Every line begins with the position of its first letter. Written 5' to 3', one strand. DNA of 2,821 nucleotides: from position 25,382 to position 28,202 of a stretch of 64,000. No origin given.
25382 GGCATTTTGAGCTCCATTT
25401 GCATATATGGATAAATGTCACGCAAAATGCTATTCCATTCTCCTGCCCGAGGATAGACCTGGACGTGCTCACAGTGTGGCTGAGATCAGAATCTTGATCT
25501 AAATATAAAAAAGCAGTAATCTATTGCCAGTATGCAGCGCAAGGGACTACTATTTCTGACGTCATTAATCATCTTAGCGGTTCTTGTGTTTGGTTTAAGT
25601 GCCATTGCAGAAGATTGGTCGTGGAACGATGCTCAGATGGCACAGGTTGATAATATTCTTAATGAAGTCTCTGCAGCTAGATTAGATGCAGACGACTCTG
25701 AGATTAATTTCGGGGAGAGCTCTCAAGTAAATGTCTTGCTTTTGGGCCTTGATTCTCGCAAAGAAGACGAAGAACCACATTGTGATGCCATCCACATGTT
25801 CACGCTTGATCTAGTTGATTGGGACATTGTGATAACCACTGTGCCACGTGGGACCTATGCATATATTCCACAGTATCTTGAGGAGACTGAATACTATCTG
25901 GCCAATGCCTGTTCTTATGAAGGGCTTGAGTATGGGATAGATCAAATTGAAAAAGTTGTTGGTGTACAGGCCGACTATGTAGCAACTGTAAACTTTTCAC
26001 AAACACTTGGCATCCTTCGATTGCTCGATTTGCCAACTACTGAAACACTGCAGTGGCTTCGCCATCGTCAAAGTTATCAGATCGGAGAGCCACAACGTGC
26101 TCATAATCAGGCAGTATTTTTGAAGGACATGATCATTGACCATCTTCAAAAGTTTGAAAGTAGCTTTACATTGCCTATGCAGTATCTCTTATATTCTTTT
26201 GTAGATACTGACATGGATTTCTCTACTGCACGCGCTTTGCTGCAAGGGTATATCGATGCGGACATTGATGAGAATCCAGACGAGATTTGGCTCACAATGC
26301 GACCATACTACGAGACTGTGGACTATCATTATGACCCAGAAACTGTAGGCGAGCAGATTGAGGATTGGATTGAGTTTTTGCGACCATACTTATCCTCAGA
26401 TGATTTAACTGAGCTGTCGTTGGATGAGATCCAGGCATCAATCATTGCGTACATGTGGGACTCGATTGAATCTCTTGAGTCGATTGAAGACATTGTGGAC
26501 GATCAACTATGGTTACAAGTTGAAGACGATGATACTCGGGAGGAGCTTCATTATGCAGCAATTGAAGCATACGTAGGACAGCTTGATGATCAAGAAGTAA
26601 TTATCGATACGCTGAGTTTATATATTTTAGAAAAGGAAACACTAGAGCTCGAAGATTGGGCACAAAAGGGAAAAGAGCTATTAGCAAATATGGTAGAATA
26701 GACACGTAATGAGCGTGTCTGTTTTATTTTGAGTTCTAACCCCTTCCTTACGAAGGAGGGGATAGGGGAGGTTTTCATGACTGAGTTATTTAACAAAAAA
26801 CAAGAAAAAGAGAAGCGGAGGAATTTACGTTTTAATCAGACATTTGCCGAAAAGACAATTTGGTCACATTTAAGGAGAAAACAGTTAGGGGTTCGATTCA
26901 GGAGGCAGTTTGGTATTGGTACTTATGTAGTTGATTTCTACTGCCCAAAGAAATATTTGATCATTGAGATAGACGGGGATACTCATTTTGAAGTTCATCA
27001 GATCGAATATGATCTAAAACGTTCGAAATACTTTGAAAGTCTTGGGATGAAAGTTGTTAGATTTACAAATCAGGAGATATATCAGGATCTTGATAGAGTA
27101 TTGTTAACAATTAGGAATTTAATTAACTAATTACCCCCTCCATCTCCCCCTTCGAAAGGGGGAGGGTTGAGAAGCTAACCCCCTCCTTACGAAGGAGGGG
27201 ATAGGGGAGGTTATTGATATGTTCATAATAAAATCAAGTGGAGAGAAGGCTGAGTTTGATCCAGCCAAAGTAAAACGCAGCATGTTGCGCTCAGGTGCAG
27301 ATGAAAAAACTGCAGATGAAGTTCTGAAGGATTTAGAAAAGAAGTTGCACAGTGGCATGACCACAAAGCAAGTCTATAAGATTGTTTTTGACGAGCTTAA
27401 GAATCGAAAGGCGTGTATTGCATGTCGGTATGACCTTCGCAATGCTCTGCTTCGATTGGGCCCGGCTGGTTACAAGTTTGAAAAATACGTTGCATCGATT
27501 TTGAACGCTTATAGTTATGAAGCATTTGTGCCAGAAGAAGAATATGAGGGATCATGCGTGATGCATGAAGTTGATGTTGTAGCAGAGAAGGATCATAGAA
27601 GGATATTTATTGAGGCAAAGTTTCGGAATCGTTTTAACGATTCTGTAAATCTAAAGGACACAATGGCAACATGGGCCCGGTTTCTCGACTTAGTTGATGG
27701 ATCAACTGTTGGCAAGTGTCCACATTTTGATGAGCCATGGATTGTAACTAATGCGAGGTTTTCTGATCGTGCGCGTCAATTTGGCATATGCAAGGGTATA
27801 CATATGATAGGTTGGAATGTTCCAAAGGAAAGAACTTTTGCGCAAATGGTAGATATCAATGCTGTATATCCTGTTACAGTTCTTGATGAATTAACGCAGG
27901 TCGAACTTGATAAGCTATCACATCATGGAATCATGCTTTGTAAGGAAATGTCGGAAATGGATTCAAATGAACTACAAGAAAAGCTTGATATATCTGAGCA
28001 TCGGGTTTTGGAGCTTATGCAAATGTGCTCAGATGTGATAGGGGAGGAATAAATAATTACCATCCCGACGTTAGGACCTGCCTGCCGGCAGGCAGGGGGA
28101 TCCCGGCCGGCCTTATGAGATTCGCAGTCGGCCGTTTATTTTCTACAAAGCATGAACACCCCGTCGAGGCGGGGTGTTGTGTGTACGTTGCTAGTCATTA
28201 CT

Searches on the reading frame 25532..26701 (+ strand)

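Call 62: search_protein_families(library=pfam, proteins=[window:25532-26701:+], max_evalue=0.001)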
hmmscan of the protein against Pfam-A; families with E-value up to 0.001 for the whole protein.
window:25532-26701:+ (389 aa): 1 family
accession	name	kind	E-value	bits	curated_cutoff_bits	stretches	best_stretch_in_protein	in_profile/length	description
PF03816.19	LytR_cpsA_psr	-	9.7e-08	32.7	24.6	1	85-158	3-76/150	LytR_cpsA_psr family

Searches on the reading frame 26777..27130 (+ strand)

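Call 62: search_protein_families(library=pfam, proteins=[window:26777-27130:+], max_evalue=0.001)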
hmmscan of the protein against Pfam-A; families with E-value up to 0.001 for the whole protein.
window:26777-27130:+ (117 aa): 2 families
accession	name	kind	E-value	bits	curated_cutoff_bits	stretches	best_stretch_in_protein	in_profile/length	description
PF04480.18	DUF559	-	3e-32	111.2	20.6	1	9-115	2-107/109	Protein of unknown function (DUF559)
PF18741.7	MTES_1575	-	3.1e-09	37.2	38.2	1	26-114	3-94/96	REase_MTES_1575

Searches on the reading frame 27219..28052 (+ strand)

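Call 62: search_protein_families(library=pfam, proteins=[window:27219-28052:+], max_evalue=0.001)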
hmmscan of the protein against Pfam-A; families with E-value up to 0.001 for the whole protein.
window:27219-28052:+ (277 aa): 3 families
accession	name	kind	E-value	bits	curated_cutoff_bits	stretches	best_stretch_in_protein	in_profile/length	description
PF22357.2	AF1548-like_C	-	1.4e-08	35.1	23.9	1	217-273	1-55/56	AF1548-like, C-terminal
PF03477.21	ATP-cone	-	4.8e-08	33.9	25.8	1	1-62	1-69/88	ATP cone domain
PF04471.18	Mrr_cat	-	0.00013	22.5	21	1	84-190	6-98/115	Restriction endonuclease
